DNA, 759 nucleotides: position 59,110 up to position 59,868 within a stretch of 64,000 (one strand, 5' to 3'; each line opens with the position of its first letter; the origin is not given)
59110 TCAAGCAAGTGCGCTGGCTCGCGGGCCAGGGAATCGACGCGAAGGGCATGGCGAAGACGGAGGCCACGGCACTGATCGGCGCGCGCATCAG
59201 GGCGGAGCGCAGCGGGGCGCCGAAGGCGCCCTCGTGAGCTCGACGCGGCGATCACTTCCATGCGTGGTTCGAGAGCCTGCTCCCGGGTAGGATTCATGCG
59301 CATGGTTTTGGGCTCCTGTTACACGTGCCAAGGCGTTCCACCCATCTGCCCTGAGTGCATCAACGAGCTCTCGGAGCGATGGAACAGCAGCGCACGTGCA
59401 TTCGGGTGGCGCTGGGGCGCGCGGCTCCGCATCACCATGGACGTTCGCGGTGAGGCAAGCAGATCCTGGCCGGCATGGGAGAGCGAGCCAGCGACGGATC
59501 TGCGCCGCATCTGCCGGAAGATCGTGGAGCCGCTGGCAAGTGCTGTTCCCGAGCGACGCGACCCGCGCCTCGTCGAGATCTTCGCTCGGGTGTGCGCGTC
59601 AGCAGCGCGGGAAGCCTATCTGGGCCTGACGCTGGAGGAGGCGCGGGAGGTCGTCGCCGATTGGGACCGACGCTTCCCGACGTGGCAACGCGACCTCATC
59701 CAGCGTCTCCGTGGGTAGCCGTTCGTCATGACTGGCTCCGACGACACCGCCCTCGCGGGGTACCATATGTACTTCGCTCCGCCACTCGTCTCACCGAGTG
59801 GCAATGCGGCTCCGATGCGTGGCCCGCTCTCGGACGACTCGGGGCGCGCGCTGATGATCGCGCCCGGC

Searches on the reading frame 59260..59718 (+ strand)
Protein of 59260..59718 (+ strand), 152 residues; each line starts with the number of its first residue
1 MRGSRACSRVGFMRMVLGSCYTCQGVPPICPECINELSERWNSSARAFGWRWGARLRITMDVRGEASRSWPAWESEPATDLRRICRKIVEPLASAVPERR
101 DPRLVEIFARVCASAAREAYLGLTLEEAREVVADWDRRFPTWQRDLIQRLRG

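Call 3: search_protein_families(library=pfam, proteins=[window:59260-59718:+], max_evalue=0.1)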
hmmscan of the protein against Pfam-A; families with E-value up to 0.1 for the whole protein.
window:59260-59718:+ (152 aa): 0 families

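Call 4: search_protein_families(library=padloc, proteins=[window:59260-59718:+], max_evalue=0.1)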
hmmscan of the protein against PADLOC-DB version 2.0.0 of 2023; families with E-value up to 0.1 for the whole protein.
window:59260-59718:+ (152 aa): 0 families

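Call 9: search_protein_families(library=ncbifam, proteins=[window:59260-59718:+], max_evalue=0.1)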
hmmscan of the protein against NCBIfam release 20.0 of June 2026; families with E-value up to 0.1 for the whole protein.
window:59260-59718:+ (152 aa): 0 families

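Call 10: search_protein_families(library=phrogs, proteins=[window:59260-59718:+], max_evalue=0.01)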
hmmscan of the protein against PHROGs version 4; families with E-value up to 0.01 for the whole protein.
window:59260-59718:+ (152 aa): 0 families

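Call 16: list_cluster_members(proteins=[P0001, window:59302-59718:+, window:62459-63325:+, window:63426-63935:+, window:57687-59237:+])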
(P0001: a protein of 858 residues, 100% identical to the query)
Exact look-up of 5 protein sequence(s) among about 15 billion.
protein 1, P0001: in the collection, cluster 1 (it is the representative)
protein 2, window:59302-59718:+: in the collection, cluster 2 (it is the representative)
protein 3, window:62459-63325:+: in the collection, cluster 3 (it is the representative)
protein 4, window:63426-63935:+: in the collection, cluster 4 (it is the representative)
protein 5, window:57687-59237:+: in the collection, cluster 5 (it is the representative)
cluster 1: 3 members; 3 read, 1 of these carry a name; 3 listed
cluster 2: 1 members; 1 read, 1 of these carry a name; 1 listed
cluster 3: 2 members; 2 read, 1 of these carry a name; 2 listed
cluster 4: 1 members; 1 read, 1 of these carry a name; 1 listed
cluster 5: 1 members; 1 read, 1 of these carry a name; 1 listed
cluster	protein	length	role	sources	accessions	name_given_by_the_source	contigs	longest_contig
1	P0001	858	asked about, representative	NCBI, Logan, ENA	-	-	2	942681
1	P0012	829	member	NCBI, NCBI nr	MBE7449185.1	MAG: SEC-C domain-containing protein [Kofleriaceae bacterium] | SEC-C domain-containing protein [Kofleriaceae bacterium]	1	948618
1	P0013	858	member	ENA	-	-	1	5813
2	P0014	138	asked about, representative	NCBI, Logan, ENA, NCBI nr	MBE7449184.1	MAG: hypothetical protein HS111_09890 [Kofleriaceae bacterium] | hypothetical protein [Kofleriaceae bacterium]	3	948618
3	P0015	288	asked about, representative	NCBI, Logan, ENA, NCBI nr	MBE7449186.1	MAG: phosphatidylserine/phosphatidylglycerophosphate/cardiolipin synthase family protein ... | phosphatidylserine/phosphatidylglycerophosphate/cardiolipin synthase family protein ...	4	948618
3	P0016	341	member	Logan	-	-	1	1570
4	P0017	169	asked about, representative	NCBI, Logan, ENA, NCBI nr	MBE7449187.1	MAG: hypothetical protein HS111_09905 [Kofleriaceae bacterium] | hypothetical protein [Kofleriaceae bacterium]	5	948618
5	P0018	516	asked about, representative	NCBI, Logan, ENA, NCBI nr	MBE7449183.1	MAG: DEAD/DEAH box helicase [Kofleriaceae bacterium] | DEAD/DEAH box helicase [Kofleriaceae bacterium]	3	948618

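Call 59: search_protein_families(library=pfam, proteins=[L090:6750-7670:+, L090:3556-4641:+], max_evalue=0.001)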
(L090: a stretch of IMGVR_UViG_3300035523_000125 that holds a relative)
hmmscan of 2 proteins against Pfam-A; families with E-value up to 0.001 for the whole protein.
L090:6750-7670:+ (306 aa): 3 families
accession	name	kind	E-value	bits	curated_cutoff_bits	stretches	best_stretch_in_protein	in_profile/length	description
PF00665.32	rve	-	8.2e-21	74.6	32.6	1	119-214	4-102/102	Integrase core domain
PF13683.12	rve_3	-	1.2e-16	60.6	26.5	1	203-268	2-67/67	Integrase core domain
PF13610.12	DDE_Tnp_IS240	-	8.4e-05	23.2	27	1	122-249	3-128/139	DDE domain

L090:3556-4641:+ (361 aa): 7 families
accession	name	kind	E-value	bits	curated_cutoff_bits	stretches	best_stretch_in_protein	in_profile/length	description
PF00158.32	Sigma54_activat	-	2.7e-66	222.9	20.2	1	18-184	1-167/168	Sigma-54 interaction domain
PF14532.12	Sigma54_activ_2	-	1e-22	81.3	25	1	19-189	1-138/138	Sigma-54 interaction domain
PF25601.1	AAA_lid_14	-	4.9e-14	52.4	27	1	190-262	1-73/87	AAA+ ATPase lid domain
PF07728.20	AAA_5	-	1.9e-07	31.6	22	1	41-160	1-123/139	AAA domain (dynein-related subfamily)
PF00004.35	AAA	-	4.8e-06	27.5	21.2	1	42-166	1-116/131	ATPase family associated with various cellular activities (AAA)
PF01078.27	Mg_chelatase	-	1.1e-05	25.4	20.3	0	97-159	93-157/207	Magnesium chelatase, subunit ChlI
PF00493.29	MCM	-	3.1e-05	23.6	23.3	1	36-159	54-172/224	MCM P-loop domain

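Call 73: find_related_loci(query=window:59302-59718:+, collection=viral_contigs, flank=8000)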
Query window:59302-59718:+ (138 aa) in viral_contigs; peptide patterns used: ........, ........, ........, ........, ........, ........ (x = any residue, [..] = any of these).
10 stretches matched a pattern, but none encodes a relative of the query by tblastn (E <= 1e-3).

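Call 81: search_solved_structures(query=window:59302-59718:+, max_evalue=10)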
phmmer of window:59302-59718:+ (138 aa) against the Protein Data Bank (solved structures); distinct sequences matched with E-value up to 10: 5.
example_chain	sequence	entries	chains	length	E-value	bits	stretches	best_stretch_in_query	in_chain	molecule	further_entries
5h7c_A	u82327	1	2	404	0.1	15.7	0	65-106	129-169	Immunoglobulin G-binding protein A, DHR14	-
5cwh_A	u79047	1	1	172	0.29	14.3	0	60-105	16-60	Designed helical repeat protein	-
5h78_A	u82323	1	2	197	0.59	13.3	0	59-105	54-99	cAMP-dependent protein kinase type II-alpha regulatory subunit,DHR14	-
9pzm_F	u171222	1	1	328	0.66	13.1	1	52-117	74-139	AUGMIN subunit 6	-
9nba_F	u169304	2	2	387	0.89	12.7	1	52-117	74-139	AUGMIN subunit 6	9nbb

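Call 105: search_protein_families(library=padloc, proteins=[P0016, P0019, P0023, P0024], max_evalue=0.001)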
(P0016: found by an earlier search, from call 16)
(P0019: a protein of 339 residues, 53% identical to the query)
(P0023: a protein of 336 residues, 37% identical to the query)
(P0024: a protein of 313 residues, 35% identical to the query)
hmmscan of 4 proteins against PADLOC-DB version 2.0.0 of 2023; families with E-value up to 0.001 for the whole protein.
P0016 (341 aa): 3 families
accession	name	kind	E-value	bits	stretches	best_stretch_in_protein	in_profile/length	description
PDLC02589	DrmC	-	0.00016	18.9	1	82-126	204-249/264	DrmC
PDLC02616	DrmC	-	0.00019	19.1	1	81-120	164-205/224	DrmC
PDLC02606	DrmC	-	0.00083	17.1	0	72-116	113-159/182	DrmC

P0019 (339 aa): 9 families
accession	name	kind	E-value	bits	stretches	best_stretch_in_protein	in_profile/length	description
PDLC02599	DrmC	-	2.6e-05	21.3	1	42-117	45-122/387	DrmC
PDLC02588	DrmC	-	2.9e-05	21.9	1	81-121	192-234/256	DrmC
PDLC02606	DrmC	-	7.2e-05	20.6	1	73-130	114-173/182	DrmC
PDLC02589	DrmC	-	0.00029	18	1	81-129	203-252/264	DrmC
PDLC02587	DrmC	-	0.00052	17.1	1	81-127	204-252/267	DrmC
PDLC02612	DrmC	-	0.00063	17.3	1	83-125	175-219/235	DrmC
PDLC02607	DrmC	-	0.00068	17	0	81-124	202-247/265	DrmC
PDLC02585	DrmC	-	0.00086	16.9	0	76-129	188-243/253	DrmC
PDLC02614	DrmC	-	0.00095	17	0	76-130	95-150/153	DrmC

P0023 (336 aa): 9 families
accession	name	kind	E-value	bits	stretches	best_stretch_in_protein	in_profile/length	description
PDLC02614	DrmC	-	4.9e-07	27.7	1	80-131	99-151/153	DrmC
PDLC02589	DrmC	-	1.3e-05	22.5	1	82-130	204-253/264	DrmC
PDLC02588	DrmC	-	2e-05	22.4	1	82-134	193-247/256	DrmC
PDLC02606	DrmC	-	2.7e-05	22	1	71-135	112-178/182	DrmC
PDLC03922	MkoB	-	3.4e-05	21.3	1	79-140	543-594/610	-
PDLC02595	DrmC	-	0.00011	20.1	1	81-135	208-263/269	DrmC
PDLC02599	DrmC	-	0.00049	17.2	1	43-116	46-120/387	DrmC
PDLC02585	DrmC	-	0.00082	17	0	82-131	194-245/253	DrmC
PDLC03829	ZacB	-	0.00085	16.3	0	64-126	293-346/586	-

P0024 (313 aa): 3 families
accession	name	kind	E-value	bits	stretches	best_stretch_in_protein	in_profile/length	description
PDLC02599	DrmC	-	1.2e-05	22.4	1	15-106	41-131/387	DrmC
PDLC03829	ZacB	-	1.3e-05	22.2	1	43-123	293-365/586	-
PDLC02614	DrmC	-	4.6e-05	21.3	1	57-108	99-151/153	DrmC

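Call 106: search_protein_families(library=pfam, proteins=[P0016, P0019, P0023, P0024], max_evalue=0.001)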
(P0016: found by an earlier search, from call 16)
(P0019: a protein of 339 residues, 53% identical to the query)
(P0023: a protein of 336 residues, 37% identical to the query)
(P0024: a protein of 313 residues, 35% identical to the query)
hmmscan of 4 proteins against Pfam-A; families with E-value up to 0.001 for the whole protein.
P0016 (341 aa): 0 families

P0019 (339 aa): 2 families
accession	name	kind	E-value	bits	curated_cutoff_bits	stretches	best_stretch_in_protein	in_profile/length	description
PF13091.12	PLDc_2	-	6.2e-06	26.5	27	1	61-129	56-130/132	PLD-like domain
PF09565.16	RE_NgoFVII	-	8.1e-05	22.4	23.8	0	75-134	86-152/162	NgoFVII restriction endonuclease N-terminal PLD domain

P0023 (336 aa): 1 family
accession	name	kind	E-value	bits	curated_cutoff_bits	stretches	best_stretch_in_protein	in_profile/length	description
PF13091.12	PLDc_2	-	6e-06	26.6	27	1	67-121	62-122/132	PLD-like domain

P0024 (313 aa): 1 family
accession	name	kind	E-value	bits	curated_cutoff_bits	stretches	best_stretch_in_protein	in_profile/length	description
PF13091.12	PLDc_2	-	6.6e-06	26.4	27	1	46-97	64-120/132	PLD-like domain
